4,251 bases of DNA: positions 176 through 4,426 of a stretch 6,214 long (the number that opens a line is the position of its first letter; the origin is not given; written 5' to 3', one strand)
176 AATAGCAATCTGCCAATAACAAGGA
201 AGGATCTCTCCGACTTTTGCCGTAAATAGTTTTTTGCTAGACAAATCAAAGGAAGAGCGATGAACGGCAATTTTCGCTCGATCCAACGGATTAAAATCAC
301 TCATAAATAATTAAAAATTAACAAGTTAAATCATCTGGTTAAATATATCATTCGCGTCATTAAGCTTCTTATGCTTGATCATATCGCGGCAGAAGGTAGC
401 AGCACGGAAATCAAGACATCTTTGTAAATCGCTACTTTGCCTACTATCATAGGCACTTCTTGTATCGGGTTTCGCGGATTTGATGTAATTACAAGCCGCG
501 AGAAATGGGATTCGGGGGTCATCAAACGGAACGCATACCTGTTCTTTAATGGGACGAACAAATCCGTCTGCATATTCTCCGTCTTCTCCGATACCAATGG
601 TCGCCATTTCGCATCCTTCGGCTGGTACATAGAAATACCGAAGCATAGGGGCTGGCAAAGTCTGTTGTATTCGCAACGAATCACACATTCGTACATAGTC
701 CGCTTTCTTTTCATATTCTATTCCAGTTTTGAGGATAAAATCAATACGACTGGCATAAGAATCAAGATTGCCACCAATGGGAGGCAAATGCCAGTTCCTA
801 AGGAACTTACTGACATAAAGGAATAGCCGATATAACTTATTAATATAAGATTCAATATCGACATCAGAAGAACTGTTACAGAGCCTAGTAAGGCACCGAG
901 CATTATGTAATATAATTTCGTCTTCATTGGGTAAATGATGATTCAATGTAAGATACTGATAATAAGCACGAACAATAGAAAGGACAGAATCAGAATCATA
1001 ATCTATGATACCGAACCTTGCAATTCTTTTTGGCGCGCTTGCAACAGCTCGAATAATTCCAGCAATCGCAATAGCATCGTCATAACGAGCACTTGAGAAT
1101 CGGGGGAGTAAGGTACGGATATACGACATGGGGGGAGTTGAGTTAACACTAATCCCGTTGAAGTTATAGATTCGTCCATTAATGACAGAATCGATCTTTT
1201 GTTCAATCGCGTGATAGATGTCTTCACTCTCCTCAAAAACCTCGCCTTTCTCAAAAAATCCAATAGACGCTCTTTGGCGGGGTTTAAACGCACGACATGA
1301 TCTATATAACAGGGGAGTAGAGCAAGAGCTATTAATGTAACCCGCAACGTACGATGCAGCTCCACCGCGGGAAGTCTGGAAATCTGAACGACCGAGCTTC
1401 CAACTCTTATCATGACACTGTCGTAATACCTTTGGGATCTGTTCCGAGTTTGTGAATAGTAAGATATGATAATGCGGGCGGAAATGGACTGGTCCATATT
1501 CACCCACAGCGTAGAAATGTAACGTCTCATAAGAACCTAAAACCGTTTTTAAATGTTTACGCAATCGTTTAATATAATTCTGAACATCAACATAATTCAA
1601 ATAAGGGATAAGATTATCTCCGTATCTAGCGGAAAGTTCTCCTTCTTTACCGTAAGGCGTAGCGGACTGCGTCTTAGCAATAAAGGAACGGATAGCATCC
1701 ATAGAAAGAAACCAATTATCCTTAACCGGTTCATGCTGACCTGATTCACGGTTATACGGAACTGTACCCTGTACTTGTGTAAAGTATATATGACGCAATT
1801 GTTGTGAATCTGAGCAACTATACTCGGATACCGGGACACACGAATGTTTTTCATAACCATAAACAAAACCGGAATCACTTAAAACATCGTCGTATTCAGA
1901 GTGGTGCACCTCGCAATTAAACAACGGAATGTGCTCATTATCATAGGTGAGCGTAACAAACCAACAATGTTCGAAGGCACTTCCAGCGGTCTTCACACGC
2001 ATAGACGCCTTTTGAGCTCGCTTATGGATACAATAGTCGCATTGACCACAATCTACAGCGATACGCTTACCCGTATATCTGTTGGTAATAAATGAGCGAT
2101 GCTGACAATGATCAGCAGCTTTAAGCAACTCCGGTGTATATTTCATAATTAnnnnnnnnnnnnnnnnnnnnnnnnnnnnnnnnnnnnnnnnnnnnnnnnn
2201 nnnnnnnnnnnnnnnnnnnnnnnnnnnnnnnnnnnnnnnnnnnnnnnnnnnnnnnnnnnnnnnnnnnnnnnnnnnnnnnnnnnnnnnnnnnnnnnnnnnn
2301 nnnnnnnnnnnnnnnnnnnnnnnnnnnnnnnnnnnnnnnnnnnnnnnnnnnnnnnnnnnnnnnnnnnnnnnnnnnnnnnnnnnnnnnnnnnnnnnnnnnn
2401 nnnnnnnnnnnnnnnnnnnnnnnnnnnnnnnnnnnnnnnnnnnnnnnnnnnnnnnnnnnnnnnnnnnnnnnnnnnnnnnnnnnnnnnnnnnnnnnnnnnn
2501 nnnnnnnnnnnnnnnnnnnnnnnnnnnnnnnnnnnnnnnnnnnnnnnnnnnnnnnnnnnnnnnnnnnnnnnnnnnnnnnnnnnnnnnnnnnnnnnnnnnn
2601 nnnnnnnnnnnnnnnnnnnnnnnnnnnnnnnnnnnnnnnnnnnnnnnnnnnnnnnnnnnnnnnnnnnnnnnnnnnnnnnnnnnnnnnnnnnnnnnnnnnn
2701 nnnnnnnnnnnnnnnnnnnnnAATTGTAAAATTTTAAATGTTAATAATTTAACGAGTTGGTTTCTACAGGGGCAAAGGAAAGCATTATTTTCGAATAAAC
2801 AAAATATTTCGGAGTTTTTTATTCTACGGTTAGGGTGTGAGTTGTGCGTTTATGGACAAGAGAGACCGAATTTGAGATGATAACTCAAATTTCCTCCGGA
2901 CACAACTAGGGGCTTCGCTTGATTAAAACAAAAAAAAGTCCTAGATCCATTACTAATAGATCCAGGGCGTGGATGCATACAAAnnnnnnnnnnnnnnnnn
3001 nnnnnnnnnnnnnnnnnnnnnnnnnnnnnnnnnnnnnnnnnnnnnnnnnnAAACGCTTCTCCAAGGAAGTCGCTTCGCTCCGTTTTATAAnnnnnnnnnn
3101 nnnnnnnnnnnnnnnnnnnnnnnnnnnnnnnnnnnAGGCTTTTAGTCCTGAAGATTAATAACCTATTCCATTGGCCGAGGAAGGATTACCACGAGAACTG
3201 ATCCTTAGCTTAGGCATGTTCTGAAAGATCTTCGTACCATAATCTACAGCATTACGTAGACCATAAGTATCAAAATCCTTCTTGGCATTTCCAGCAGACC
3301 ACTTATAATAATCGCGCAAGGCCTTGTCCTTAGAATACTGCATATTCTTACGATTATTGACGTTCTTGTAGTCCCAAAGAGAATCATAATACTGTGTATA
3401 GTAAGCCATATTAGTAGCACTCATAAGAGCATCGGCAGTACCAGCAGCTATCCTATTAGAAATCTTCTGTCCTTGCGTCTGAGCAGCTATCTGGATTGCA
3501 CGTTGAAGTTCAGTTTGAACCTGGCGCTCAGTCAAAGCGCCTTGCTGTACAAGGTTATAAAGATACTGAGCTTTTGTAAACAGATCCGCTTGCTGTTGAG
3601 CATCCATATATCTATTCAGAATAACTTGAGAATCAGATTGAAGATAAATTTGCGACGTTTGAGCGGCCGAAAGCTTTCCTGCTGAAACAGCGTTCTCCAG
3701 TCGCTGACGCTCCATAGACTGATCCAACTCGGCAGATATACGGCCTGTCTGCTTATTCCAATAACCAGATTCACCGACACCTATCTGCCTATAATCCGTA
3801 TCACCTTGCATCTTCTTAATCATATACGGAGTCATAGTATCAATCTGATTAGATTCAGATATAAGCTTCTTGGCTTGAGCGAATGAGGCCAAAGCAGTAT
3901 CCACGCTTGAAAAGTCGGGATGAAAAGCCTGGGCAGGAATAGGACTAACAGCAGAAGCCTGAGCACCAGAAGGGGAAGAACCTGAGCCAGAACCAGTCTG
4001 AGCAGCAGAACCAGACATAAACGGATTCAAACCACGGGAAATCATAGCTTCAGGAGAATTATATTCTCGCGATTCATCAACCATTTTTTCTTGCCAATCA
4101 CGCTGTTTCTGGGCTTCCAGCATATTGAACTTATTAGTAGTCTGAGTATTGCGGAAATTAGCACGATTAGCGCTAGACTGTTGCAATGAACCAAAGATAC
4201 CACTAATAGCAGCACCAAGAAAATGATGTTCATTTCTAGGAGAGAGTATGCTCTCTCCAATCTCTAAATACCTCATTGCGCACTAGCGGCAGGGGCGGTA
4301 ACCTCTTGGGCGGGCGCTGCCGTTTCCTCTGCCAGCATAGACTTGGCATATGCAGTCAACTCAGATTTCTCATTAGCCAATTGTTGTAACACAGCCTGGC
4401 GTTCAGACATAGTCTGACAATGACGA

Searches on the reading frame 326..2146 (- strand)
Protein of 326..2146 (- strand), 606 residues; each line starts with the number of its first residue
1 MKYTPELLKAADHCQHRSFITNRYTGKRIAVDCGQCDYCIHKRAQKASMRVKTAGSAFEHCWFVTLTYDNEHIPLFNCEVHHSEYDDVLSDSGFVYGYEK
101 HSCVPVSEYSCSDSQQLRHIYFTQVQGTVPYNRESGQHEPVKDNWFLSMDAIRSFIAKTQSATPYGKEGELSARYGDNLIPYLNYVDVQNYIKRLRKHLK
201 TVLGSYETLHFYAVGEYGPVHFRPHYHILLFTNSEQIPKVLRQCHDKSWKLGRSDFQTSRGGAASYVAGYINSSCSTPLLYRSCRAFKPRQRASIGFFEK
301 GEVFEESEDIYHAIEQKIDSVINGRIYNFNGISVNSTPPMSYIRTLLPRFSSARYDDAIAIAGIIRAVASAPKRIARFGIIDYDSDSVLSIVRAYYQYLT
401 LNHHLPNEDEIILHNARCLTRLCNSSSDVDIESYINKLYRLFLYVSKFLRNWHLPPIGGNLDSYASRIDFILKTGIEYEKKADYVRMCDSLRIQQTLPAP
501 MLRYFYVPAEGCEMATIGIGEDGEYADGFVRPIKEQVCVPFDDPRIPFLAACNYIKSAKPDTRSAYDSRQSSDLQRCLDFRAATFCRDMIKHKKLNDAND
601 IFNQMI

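Call 3: search_protein_families(library=pfam, proteins=[window:326-2146:-], max_evalue=0.1)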
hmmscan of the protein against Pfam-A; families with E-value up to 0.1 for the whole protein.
window:326-2146:- (606 aa): 2 families
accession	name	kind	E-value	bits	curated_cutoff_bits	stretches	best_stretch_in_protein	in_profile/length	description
PF23343.2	REP_ORF2-G2P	-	3.7e-16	59.7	27.8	1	184-272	15-96/99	Replication-associated protein ORF2/G2P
PF05840.19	Phage_GPA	-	0.092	12.2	31.4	0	189-272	217-300/321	Bacteriophage replication gene A protein (GPA)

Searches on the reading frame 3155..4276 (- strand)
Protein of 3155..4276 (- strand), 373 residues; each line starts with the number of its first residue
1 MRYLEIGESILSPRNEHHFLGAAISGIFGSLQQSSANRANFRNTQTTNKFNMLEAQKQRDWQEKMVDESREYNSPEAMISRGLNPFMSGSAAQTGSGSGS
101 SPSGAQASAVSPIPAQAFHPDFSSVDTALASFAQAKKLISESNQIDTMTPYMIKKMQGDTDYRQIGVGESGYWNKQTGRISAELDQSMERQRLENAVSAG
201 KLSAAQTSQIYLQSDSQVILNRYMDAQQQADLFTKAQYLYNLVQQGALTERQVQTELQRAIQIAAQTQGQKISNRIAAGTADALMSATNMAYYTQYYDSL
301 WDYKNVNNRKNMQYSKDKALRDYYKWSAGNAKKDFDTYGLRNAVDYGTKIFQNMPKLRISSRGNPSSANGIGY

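Call 3: search_protein_families(library=pfam, proteins=[window:3155-4276:-], max_evalue=0.1)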
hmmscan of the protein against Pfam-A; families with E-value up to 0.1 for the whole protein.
window:3155-4276:- (373 aa): 1 family
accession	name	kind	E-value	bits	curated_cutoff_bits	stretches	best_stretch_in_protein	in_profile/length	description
PF16940.10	Tic110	-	0.00079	18.5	27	1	174-267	383-477/574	Chloroplast envelope transporter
